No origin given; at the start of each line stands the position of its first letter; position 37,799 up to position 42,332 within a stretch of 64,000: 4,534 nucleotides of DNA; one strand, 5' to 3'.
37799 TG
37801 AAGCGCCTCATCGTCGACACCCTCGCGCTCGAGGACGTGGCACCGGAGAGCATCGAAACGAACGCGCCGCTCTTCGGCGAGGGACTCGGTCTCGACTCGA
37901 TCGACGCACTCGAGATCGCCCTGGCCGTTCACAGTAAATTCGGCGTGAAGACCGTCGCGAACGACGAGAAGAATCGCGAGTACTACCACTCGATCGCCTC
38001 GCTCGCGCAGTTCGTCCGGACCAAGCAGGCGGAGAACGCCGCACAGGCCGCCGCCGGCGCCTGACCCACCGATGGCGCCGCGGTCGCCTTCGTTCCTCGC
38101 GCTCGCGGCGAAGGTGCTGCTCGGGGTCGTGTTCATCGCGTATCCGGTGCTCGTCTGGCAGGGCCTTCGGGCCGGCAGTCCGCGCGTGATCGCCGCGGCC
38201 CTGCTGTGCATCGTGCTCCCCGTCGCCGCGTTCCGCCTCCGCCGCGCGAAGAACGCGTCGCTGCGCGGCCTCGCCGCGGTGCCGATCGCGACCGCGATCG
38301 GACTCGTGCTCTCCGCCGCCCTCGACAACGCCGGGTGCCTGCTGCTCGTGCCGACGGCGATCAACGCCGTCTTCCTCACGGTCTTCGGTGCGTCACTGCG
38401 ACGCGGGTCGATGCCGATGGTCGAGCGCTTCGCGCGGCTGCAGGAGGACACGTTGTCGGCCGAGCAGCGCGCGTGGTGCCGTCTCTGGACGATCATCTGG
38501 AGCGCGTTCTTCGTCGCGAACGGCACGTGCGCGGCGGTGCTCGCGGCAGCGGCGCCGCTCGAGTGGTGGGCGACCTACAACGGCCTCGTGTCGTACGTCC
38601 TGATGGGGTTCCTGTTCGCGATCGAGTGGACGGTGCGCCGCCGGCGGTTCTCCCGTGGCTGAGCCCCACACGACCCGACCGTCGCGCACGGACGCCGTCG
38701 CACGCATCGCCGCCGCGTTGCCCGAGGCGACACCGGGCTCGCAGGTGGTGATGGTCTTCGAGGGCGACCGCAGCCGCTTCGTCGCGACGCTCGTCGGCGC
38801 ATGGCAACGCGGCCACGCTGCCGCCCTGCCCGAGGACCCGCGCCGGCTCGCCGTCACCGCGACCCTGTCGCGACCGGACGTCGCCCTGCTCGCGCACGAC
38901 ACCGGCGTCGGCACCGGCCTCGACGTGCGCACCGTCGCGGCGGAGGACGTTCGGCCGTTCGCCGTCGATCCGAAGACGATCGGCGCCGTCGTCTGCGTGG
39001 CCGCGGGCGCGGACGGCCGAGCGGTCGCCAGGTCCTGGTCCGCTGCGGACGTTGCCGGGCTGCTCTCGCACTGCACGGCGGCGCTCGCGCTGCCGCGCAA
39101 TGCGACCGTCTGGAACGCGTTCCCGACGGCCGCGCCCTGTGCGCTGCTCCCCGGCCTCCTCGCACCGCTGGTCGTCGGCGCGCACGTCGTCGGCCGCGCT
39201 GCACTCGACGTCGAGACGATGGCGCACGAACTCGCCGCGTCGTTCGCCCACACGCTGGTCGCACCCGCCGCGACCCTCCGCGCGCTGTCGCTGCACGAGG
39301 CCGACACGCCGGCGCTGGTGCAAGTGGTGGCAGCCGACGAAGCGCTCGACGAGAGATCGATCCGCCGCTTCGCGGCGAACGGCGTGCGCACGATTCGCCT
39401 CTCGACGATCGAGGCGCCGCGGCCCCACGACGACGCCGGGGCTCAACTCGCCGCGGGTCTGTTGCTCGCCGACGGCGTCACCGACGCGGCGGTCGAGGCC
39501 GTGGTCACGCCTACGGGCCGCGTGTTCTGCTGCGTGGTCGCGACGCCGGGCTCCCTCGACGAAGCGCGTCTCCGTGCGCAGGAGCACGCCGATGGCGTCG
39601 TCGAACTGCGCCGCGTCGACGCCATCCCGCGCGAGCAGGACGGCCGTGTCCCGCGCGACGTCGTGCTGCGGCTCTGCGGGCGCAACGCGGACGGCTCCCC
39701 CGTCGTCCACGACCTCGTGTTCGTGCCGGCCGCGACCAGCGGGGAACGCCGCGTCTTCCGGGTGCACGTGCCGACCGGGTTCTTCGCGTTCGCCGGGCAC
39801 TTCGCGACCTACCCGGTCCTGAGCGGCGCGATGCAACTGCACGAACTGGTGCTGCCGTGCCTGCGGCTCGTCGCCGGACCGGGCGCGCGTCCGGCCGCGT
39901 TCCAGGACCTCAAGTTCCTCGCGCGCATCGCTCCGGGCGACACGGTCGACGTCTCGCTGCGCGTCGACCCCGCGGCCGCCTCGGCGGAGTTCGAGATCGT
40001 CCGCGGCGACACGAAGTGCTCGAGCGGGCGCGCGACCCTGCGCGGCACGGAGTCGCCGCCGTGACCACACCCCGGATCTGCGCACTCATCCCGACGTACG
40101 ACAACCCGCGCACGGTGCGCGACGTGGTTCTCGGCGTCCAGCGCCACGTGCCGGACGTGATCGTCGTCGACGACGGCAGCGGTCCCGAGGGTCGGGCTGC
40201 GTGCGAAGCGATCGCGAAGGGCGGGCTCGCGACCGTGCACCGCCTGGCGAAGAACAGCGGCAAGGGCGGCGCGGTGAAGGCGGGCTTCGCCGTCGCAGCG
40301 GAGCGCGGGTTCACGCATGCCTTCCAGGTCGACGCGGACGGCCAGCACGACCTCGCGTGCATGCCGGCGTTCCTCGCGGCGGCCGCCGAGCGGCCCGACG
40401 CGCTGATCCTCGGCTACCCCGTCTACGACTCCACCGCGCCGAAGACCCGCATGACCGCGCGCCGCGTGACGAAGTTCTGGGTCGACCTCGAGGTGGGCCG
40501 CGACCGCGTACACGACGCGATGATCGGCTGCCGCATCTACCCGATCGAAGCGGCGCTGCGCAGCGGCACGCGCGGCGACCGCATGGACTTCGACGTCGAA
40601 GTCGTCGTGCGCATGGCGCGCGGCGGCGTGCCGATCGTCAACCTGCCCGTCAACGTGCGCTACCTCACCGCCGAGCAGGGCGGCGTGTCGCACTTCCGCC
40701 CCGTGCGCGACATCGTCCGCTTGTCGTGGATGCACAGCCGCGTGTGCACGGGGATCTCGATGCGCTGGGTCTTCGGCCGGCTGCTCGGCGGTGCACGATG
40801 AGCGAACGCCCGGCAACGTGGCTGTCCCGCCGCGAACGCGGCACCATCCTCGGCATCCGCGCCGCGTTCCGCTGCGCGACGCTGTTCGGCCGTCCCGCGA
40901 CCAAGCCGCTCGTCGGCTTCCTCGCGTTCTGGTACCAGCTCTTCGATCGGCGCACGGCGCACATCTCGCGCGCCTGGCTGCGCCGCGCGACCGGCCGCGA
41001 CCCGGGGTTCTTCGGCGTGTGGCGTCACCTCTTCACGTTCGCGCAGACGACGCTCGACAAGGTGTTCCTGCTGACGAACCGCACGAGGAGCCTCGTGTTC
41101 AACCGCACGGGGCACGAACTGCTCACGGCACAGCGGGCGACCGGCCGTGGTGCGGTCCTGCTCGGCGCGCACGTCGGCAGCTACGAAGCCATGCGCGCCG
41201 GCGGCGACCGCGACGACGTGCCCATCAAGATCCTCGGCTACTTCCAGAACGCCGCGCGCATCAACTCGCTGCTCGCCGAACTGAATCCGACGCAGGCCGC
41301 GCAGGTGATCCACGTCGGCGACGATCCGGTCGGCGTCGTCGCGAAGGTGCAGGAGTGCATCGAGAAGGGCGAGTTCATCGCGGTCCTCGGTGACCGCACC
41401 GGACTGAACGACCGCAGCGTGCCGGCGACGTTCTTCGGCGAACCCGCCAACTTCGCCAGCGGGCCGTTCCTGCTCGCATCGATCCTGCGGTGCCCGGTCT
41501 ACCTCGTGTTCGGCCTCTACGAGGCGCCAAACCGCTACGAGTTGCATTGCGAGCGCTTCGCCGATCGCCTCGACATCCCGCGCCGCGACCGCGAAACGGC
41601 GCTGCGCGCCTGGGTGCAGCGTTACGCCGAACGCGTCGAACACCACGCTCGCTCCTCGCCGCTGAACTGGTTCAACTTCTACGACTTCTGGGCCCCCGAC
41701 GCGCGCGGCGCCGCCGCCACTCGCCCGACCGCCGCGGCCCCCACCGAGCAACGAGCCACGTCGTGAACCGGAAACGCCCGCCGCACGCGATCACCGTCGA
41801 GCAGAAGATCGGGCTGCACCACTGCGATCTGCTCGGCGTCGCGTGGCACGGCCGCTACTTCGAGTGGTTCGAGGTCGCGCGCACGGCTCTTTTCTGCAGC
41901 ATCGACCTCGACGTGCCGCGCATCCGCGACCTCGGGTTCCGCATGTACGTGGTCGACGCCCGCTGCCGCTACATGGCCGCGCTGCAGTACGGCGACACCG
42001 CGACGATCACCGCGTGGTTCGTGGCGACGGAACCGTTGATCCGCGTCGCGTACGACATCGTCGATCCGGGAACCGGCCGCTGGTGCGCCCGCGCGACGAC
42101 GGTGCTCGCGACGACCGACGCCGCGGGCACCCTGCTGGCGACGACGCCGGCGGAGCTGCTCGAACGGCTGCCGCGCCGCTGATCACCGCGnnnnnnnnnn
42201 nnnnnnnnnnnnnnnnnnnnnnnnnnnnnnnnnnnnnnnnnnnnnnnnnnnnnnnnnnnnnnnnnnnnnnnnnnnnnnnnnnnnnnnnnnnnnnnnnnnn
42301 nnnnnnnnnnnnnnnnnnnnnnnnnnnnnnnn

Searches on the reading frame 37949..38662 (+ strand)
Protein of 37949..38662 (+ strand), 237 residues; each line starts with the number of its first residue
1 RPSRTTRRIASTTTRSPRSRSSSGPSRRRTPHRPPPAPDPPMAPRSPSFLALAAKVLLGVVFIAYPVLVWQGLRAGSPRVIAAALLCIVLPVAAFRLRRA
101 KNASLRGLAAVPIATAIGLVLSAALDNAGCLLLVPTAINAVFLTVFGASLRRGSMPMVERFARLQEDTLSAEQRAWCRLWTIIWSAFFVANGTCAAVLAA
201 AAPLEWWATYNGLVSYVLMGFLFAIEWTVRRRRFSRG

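Call 82: search_protein_families(library=pfam, proteins=[window:37949-38662:+], max_evalue=0.001)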
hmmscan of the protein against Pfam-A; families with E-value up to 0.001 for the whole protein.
window:37949-38662:+ (237 aa): 1 family
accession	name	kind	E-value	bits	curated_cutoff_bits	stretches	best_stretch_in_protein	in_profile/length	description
PF04279.20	IspA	-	2.5e-05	25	28.7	1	79-223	21-161/176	Intracellular septation protein A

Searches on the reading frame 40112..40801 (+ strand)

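Call 82: search_protein_families(library=pfam, proteins=[window:40112-40801:+], max_evalue=0.001)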
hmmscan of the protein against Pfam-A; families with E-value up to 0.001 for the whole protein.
window:40112-40801:+ (229 aa): 1 family
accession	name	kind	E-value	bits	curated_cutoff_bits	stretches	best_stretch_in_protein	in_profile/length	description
PF00535.33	Glycos_transf_2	-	1.6e-10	41.6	23.3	1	15-115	29-128/168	Glycosyl transferase family 2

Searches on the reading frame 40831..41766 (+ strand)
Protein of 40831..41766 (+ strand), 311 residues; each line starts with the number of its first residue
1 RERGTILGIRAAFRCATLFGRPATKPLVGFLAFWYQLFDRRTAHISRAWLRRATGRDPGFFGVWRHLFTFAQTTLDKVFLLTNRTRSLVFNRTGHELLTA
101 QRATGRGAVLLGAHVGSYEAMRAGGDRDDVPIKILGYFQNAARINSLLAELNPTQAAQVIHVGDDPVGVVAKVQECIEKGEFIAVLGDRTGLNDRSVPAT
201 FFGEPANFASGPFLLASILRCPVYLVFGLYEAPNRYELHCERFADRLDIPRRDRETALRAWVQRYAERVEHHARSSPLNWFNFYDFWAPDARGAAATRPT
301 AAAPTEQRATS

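Call 82: search_protein_families(library=pfam, proteins=[window:40831-41766:+], max_evalue=0.001)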
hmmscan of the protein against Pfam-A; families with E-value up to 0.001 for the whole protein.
window:40831-41766:+ (311 aa): 1 family
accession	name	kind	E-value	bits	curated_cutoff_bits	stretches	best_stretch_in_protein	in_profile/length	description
PF03279.18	Lip_A_acyltrans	-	3.1e-06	27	22.3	1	92-283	107-289/295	Bacterial lipid A biosynthesis acyltransferase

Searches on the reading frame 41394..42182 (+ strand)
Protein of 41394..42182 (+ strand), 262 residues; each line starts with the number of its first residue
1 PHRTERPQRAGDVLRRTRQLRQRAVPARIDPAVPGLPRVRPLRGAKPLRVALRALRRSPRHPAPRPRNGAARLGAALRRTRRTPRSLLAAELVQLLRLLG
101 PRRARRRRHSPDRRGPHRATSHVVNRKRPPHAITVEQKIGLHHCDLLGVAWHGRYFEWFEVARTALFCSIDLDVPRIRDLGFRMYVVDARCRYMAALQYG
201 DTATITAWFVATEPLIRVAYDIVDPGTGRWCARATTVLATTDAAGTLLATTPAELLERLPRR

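Call 82: search_protein_families(library=pfam, proteins=[window:41394-42182:+], max_evalue=0.001)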
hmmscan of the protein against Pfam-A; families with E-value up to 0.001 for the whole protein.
window:41394-42182:+ (262 aa): 2 families
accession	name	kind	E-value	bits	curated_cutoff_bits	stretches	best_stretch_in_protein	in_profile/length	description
PF13279.12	4HBT_2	-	6.1e-11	43.3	25.5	1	141-259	3-122/122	Thioesterase-like superfamily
PF03061.28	4HBT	-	1.7e-07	31.9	20.6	1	148-211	2-58/79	Thioesterase superfamily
